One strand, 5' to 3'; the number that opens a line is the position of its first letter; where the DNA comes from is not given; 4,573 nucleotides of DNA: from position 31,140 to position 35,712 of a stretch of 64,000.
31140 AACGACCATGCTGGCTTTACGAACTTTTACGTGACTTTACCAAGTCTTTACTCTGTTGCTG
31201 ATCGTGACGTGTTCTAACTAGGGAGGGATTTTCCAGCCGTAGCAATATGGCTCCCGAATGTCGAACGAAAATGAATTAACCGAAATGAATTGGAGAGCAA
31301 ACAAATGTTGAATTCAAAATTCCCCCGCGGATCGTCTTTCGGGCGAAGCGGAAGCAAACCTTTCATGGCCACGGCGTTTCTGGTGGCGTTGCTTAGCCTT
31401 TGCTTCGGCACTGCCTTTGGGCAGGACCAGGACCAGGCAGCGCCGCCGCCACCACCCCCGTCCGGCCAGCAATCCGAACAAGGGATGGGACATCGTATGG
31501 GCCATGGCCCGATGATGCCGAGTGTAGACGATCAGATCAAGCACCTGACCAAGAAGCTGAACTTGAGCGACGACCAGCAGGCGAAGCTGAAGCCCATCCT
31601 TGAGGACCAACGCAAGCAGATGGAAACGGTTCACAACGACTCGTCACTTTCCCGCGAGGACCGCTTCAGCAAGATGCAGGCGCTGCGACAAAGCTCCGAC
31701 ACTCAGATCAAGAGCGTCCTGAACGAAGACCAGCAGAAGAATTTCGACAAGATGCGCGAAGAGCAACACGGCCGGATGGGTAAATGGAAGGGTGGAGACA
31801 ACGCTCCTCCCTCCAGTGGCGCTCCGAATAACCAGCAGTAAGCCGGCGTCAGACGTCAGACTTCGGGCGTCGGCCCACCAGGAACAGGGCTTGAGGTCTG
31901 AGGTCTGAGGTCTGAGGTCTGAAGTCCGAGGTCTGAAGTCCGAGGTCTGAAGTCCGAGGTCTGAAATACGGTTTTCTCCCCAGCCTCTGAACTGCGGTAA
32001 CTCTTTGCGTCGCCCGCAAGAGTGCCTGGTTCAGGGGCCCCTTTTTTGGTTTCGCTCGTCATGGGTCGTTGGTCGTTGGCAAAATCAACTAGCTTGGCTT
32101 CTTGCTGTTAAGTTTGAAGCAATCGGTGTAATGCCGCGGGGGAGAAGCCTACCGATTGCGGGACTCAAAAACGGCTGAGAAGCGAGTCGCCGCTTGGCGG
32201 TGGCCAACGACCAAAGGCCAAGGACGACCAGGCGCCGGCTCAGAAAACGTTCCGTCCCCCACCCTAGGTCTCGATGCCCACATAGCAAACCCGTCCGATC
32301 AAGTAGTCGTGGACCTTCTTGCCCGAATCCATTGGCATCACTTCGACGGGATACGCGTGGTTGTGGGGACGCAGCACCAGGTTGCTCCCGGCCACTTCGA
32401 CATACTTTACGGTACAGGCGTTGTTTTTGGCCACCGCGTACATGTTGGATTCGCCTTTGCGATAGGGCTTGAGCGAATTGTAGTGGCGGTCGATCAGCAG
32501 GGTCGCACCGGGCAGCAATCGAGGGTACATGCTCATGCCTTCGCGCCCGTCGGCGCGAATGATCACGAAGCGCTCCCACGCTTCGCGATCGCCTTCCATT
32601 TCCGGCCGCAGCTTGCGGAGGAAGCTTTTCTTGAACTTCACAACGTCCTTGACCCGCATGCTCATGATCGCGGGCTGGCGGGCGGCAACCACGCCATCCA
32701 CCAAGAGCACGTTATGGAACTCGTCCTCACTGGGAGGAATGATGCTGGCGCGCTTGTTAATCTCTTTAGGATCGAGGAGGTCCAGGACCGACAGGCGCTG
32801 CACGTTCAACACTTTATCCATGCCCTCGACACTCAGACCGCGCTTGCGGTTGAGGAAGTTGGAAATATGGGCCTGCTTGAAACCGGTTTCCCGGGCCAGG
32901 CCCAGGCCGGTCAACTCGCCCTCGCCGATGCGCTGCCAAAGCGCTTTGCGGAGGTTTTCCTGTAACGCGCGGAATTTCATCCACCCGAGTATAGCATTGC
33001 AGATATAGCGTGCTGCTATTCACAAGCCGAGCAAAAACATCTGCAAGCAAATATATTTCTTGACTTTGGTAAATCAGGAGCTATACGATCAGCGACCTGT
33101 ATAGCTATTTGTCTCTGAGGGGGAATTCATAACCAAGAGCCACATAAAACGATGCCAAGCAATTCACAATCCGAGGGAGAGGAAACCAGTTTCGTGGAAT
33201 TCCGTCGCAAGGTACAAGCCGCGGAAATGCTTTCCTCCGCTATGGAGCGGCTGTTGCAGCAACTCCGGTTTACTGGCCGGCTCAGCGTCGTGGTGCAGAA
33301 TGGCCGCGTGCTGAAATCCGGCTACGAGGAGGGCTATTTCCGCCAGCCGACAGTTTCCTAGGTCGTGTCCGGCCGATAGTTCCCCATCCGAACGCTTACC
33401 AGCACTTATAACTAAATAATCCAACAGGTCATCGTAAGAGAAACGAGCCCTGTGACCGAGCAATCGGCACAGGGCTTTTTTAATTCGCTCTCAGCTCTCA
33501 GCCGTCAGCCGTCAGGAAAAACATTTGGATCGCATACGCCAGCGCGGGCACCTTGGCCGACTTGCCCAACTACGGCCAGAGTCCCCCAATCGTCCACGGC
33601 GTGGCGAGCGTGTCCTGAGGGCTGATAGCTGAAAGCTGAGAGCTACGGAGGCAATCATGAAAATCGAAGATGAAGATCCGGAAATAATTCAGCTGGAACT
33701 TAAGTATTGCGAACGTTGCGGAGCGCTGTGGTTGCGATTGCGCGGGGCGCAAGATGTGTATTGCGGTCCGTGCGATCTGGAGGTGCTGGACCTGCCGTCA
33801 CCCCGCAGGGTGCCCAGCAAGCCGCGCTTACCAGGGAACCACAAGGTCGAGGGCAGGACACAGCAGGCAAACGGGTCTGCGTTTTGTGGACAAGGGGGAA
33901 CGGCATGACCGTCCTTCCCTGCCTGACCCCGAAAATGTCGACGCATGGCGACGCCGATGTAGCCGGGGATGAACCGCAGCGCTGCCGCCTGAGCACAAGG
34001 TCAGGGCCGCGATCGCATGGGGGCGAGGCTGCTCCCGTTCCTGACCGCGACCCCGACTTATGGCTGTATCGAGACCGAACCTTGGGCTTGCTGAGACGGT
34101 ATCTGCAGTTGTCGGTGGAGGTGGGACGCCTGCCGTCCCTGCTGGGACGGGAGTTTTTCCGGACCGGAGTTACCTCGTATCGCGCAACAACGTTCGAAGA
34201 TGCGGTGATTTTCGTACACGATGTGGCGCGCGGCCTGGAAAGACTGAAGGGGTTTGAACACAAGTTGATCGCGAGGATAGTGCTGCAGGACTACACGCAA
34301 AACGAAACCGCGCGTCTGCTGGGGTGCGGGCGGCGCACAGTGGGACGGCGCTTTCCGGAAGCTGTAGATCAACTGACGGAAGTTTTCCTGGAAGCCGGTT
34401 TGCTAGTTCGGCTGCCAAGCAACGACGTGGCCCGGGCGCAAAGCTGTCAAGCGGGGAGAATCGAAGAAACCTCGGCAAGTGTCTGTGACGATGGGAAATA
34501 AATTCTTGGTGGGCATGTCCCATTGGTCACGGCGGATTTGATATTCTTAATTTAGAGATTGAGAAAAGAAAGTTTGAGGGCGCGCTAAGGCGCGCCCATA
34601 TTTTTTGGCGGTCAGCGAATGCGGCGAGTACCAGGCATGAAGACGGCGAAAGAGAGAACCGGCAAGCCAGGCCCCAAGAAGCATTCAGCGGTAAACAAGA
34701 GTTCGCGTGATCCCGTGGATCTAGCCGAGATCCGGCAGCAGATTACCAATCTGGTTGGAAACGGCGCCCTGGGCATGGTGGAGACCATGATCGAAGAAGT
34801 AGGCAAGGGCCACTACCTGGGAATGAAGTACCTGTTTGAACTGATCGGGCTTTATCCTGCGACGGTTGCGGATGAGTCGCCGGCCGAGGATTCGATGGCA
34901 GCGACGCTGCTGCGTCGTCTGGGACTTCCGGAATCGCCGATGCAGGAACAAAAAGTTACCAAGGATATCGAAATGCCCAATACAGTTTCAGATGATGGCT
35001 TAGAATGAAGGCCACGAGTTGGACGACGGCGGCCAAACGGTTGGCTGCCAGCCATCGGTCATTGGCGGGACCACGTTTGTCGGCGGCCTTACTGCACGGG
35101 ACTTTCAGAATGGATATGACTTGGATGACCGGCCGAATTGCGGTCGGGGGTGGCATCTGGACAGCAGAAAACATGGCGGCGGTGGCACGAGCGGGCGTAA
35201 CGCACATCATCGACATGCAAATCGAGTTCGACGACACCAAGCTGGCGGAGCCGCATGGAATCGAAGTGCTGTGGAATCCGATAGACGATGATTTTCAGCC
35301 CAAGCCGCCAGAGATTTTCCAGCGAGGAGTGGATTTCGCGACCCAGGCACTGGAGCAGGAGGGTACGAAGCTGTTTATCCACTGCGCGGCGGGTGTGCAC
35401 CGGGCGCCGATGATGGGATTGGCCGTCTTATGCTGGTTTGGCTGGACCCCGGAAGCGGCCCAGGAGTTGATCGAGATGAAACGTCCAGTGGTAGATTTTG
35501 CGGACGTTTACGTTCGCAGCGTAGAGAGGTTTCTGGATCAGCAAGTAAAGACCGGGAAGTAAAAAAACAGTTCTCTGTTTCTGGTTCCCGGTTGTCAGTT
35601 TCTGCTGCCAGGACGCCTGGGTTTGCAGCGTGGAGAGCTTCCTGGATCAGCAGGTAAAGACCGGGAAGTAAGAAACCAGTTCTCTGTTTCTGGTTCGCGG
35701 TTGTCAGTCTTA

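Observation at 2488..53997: Intergenic space is saturated with period-7 tandem repeats that come as complementary arm pairs (STRR-like system)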

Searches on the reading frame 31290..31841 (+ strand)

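Call 46: search_protein_families(library=pfam, proteins=[window:31290-31841:+], max_evalue=0.01)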
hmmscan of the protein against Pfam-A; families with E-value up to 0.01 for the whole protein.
window:31290-31841:+ (183 aa): 3 families
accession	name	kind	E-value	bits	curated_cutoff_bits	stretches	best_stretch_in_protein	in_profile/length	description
PF07813.17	LTXXQ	-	0.00033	21.8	24.3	0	81-141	4-58/100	LTXXQ motif family protein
PF13801.11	Metal_resist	-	0.0012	19.4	29.2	1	64-123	19-73/125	Heavy-metal resistance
PF13274.11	SocA_Panacea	-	0.0086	17.4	25.7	0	69-167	27-113/113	Antitoxin SocA-like, Panacea domain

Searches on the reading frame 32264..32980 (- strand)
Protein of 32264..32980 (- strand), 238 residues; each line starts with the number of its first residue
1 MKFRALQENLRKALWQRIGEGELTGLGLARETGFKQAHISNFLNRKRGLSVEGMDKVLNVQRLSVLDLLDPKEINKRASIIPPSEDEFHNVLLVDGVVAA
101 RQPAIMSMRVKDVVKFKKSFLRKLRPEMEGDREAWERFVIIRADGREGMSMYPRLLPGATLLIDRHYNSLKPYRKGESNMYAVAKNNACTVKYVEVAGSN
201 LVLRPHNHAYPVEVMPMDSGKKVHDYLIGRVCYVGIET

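Call 32: find_encoding_contigs(protein=window:32264-32980:-, flank=10000, max_places=6)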
Protein window:32264-32980:- (238 aa): no gene with exactly this product is on record in the collection.

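Call 46: search_protein_families(library=pfam, proteins=[window:32264-32980:-], max_evalue=0.01)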
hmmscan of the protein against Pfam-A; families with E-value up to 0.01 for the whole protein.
window:32264-32980:- (238 aa): 1 family
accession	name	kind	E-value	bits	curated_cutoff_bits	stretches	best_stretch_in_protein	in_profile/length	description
PF00717.28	Peptidase_S24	-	9.7e-07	28.9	23.3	1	147-217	41-105/116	Peptidase S24-like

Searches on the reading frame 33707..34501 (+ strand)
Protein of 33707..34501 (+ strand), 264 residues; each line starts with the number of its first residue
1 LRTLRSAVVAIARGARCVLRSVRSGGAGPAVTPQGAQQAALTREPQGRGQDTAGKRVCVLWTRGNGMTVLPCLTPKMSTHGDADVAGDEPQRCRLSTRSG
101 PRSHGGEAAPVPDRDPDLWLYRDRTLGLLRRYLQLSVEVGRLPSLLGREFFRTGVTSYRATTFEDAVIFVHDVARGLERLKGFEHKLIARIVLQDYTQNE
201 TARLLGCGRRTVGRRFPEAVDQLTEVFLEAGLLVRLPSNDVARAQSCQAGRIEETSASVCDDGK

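Call 46: search_protein_families(library=pfam, proteins=[window:33707-34501:+], max_evalue=0.01)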
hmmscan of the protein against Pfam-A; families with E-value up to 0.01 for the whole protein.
window:33707-34501:+ (264 aa): 1 family
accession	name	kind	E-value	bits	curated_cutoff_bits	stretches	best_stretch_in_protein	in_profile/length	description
PF07638.17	Sigma70_ECF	-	0.0048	17.3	21.1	1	165-216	121-172/185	ECF sigma factor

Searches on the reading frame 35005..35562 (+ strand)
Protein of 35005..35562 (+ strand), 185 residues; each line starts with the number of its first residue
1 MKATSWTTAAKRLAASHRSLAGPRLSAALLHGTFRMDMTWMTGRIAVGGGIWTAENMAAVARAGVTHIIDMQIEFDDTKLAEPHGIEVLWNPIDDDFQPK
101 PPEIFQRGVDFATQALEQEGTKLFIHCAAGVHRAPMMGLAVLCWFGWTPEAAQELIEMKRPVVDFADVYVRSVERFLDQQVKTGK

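Call 46: search_protein_families(library=pfam, proteins=[window:35005-35562:+], max_evalue=0.01)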
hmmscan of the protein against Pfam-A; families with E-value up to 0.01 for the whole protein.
window:35005-35562:+ (185 aa): 4 families
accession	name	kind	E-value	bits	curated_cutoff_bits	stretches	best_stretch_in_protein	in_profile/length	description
PF00782.25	DSPc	-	1.1e-09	38.6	33.5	1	58-171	12-125/133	Dual specificity phosphatase, catalytic domain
PF22785.1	Tc-R-P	-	3.7e-05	24.7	27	1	53-146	12-105/106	Polymorphic toxin system, DSP-PTPase phosphatase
PF22784.1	PTP-SAK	-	8.3e-05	23.1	27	1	44-157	11-121/153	Swiss Army Knife protein, DSP-PTPase phosphatase domain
PF22741.1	PTP-NADK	-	0.00021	21.2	27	1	49-144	33-128/163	DSP-PTPase phosphatase fused to NAD+ Kinase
